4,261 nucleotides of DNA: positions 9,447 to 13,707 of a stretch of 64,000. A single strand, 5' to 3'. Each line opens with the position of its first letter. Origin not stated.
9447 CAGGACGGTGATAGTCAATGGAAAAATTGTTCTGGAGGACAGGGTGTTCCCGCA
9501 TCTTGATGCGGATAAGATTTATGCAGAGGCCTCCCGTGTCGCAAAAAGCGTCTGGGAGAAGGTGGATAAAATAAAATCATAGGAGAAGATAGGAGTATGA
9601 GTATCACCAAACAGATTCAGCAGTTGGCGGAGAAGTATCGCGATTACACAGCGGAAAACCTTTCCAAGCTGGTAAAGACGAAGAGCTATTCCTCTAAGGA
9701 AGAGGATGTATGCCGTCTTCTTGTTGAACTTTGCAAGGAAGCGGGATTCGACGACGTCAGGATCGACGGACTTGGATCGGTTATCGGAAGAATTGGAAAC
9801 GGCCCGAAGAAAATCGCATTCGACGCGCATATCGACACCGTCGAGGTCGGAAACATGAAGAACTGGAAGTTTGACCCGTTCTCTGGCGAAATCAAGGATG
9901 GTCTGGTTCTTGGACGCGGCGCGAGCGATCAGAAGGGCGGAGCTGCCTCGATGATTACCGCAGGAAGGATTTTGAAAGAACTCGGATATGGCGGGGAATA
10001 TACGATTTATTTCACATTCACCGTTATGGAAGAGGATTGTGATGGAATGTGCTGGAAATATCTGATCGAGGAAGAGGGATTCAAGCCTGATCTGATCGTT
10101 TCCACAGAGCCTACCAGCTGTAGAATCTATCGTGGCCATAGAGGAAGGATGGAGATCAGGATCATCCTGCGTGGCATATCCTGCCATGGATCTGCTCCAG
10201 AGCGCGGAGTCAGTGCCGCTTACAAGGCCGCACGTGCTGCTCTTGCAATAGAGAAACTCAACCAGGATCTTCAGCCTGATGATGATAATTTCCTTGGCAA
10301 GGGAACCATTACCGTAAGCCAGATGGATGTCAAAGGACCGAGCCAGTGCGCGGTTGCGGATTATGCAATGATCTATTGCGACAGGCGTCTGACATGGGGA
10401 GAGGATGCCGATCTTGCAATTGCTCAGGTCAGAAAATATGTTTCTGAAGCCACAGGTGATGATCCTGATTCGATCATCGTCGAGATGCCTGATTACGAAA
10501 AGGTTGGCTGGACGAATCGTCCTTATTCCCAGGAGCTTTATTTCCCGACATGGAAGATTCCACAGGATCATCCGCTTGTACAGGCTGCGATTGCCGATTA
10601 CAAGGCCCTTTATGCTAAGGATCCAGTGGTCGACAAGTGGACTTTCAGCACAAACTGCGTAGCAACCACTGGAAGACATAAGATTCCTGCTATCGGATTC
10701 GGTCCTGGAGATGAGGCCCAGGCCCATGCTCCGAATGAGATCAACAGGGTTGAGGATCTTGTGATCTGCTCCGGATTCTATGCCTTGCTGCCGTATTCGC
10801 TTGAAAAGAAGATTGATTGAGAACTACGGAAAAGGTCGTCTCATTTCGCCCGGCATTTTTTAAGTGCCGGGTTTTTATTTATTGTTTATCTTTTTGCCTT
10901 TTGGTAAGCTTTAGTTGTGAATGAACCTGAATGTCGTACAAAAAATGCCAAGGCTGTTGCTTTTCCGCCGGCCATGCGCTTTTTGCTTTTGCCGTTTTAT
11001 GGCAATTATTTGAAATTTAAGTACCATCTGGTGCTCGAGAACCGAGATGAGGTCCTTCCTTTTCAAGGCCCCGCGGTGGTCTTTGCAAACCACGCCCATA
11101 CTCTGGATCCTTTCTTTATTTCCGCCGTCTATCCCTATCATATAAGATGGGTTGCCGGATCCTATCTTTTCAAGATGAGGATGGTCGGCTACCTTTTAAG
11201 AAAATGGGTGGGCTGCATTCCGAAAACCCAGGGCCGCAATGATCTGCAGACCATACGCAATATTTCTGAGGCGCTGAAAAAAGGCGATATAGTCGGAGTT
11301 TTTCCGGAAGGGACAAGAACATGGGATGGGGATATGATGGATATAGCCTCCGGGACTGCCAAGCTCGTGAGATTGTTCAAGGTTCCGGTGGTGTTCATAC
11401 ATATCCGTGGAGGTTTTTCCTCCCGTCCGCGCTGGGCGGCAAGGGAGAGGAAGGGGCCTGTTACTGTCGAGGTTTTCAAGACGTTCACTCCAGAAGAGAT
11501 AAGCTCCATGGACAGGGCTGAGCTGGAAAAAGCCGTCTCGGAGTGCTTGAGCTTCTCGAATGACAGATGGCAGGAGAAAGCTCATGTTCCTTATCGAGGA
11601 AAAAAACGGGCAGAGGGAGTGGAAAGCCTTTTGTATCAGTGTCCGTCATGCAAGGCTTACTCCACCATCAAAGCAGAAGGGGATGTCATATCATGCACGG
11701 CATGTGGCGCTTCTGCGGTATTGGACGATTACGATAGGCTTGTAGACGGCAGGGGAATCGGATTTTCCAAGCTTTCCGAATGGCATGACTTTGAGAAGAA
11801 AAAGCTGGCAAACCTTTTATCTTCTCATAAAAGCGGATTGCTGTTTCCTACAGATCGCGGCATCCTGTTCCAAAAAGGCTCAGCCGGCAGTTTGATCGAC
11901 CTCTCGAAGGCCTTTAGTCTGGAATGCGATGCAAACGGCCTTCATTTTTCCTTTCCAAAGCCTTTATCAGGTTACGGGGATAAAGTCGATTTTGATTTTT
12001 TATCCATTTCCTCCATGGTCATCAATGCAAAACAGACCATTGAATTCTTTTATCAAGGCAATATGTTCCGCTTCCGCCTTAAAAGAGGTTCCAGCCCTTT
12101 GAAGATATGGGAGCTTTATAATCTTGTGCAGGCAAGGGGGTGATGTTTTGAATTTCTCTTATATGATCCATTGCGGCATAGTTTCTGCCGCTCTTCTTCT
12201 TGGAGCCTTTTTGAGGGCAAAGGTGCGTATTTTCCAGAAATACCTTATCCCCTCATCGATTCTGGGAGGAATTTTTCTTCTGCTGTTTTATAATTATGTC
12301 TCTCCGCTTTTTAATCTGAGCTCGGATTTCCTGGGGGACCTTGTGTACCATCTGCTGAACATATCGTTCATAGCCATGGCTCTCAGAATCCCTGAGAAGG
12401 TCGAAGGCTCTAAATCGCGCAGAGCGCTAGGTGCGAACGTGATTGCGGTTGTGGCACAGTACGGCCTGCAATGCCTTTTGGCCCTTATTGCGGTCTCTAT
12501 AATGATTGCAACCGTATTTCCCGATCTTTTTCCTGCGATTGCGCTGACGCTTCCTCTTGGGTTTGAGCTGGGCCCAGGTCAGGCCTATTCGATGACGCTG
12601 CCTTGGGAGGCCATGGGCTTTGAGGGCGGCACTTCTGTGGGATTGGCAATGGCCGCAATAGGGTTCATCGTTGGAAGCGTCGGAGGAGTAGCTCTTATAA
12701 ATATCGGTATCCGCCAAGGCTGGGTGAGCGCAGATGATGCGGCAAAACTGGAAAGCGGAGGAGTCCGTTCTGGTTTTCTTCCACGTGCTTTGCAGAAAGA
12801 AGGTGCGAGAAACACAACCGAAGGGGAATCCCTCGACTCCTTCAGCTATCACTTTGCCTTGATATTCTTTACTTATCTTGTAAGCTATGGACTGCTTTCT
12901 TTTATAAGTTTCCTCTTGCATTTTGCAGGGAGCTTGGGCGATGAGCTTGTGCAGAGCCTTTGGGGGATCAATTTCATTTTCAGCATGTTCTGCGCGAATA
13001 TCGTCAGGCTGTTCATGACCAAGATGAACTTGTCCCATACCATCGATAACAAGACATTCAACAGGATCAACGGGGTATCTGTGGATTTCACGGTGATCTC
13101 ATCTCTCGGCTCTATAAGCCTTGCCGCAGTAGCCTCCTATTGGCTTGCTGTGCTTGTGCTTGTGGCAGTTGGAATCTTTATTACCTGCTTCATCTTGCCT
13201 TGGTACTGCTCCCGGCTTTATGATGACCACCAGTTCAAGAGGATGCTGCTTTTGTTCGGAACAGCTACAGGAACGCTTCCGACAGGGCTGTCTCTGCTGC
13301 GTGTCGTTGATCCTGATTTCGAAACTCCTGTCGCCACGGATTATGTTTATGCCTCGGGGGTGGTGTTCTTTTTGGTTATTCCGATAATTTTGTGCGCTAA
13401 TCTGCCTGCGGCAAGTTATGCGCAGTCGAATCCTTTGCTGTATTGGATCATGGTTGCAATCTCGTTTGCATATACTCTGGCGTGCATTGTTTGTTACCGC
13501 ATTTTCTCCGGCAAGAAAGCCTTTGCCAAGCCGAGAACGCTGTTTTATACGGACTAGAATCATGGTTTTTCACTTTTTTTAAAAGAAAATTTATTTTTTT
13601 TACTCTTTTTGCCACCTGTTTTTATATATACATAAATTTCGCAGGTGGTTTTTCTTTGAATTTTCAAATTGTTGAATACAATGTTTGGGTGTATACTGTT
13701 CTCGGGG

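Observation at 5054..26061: Near-complete 'labile selenium' molybdenum-hydroxylase / anaerobic purine-urate catabolism gene set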

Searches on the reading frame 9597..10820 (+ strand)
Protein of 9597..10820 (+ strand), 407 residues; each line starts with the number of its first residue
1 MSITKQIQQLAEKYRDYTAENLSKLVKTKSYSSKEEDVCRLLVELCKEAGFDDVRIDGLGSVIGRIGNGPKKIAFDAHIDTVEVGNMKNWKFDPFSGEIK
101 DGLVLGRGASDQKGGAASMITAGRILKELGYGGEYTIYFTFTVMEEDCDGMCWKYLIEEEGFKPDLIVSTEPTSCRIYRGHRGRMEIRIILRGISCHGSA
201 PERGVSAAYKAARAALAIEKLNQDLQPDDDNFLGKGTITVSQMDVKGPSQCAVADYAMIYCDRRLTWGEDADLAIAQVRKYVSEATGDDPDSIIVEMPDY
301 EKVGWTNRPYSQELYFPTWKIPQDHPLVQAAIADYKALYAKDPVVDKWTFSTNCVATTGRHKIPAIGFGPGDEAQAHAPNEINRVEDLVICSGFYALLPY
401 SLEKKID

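Call 4: search_protein_families(library=ncbifam, proteins=[window:9597-10820:+], max_evalue=0.00001)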
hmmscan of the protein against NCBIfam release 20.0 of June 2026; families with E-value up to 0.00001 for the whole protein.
window:9597-10820:+ (407 aa): 48 families (the best 25 are shown)
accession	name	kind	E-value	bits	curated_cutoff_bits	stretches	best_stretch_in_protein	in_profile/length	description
NF009555.0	PRK13004.1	equivalog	1.1e-151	505.2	321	1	4-404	3-397/399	YgeY family selenium metabolism-linked hydrolase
TIGR03526.1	selenium_YgeY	hypoth_equivalog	3.6e-148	493.6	321.5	1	5-400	2-391/395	YgeY family selenium metabolism-linked hydrolase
TIGR01910.1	DapE-ArgE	subfamily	3.5e-59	200.9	217.6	1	22-389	4-368/373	ArgE/DapE family deacylase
NF006365.0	PRK08588.1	subfamily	1.1e-35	123.7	289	1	20-387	11-365/383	succinyl-diaminopimelate desuccinylase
NF005373.0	PRK06915.1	equivalog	2.1e-35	122.5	428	1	68-393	92-408/422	peptidase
NF006400.0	PRK08651.1-3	equivalog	7.1e-35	120.5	374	1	62-299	75-319/410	succinyl-diaminopimelate desuccinylase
NF006399.0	PRK08651.1-2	equivalog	2.2e-34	119.2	381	1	19-221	7-216/405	succinyl-diaminopimelate desuccinylase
NF005710.0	PRK07522.1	subfamily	4.6e-28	98.5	412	1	71-398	70-384/391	acetylornithine deacetylase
TIGR01892.1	AcOrn-deacetyl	equivalog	3.2e-27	95.5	297.7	1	22-394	3-360/365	acetylornithine deacetylase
NF009557.0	PRK13009.1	equivalog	1.2e-26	93.8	284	1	19-271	6-265/377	succinyl-diaminopimelate desuccinylase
NF010589.0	PRK13983.1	equivalog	3.3e-26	92.1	333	1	63-390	76-397/409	M20 family metallo-hydrolase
NF003367.0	PRK04443.1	equivalog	1.1e-25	90.7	363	1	18-242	9-212/349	[LysW]-lysine hydrolase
NF005306.0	PRK06837.1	subfamily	1.1e-24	87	376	1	71-289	98-319/427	ArgE/DapE family deacylase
NF006402.0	PRK08651.1-5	equivalog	2.1e-23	82.9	369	1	23-387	10-352/369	succinyl-diaminopimelate desuccinylase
NF009558.0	PRK13013.1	equivalog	3.6e-23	81.9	428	1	71-209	87-227/429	acetylornithine deacetylase/succinyl-diaminopimelate desuccinylase family protein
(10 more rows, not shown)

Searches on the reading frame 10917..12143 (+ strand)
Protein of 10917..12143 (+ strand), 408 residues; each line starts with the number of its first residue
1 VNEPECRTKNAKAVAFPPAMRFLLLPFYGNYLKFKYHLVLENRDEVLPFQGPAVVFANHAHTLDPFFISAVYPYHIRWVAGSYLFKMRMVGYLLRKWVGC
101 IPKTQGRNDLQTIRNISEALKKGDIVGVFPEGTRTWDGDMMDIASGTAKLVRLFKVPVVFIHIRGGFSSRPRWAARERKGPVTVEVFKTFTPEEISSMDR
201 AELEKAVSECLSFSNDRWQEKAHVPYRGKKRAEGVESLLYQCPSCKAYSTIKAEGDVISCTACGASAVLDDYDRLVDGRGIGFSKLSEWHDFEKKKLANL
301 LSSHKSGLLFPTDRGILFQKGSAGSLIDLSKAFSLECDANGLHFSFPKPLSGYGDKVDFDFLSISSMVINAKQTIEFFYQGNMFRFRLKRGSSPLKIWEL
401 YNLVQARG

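Call 4: search_protein_families(library=ncbifam, proteins=[window:10917-12143:+], max_evalue=0.00001)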
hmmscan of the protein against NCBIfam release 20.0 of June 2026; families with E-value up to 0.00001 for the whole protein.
window:10917-12143:+ (408 aa): 2 families
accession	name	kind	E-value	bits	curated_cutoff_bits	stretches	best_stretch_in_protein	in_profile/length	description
NF006386.0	PRK08633.1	equivalog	4.6e-19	67.7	1221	1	27-169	418-557/1147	acyl-[ACP]--phospholipid O-acyltransferase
TIGR00530.1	AGP_acyltrn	subfamily_domain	1.2e-17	63.8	102.95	1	44-161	9-127/130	1-acylglycerol-3-phosphate O-acyltransferase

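Call 18: search_protein_families(library=pfam, proteins=[window:10917-12143:+], max_evalue=0.001)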
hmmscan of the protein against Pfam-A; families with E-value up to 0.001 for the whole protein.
window:10917-12143:+ (408 aa): 1 family
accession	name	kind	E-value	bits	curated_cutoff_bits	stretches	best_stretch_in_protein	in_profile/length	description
PF01553.26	Acyltransferase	-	4.5e-19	69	23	1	44-160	7-128/132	Acyltransferase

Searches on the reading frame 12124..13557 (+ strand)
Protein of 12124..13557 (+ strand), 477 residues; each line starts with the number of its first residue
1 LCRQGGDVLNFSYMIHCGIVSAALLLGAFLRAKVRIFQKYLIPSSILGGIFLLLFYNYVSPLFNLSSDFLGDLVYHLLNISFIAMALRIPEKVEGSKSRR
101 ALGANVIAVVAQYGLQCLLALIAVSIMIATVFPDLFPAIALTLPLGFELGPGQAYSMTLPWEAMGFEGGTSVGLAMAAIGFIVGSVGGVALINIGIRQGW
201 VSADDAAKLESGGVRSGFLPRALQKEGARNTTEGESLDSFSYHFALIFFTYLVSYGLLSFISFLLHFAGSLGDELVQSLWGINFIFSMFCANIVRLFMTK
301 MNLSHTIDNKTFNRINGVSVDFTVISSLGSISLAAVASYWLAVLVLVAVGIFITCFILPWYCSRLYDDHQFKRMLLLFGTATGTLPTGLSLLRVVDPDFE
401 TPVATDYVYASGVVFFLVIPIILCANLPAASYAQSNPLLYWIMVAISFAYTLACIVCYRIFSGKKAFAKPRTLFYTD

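Call 4: search_protein_families(library=ncbifam, proteins=[window:12124-13557:+], max_evalue=0.00001)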
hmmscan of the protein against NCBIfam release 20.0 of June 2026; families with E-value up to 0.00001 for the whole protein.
window:12124-13557:+ (477 aa): 0 families

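Call 18: search_protein_families(library=pfam, proteins=[window:12124-13557:+], max_evalue=0.001)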
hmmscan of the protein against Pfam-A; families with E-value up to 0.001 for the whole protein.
window:12124-13557:+ (477 aa): 1 family
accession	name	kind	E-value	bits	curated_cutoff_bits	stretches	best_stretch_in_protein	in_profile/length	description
PF03616.19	Glt_symporter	-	5.1e-07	29.2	26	1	19-354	11-319/368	Sodium/glutamate symporter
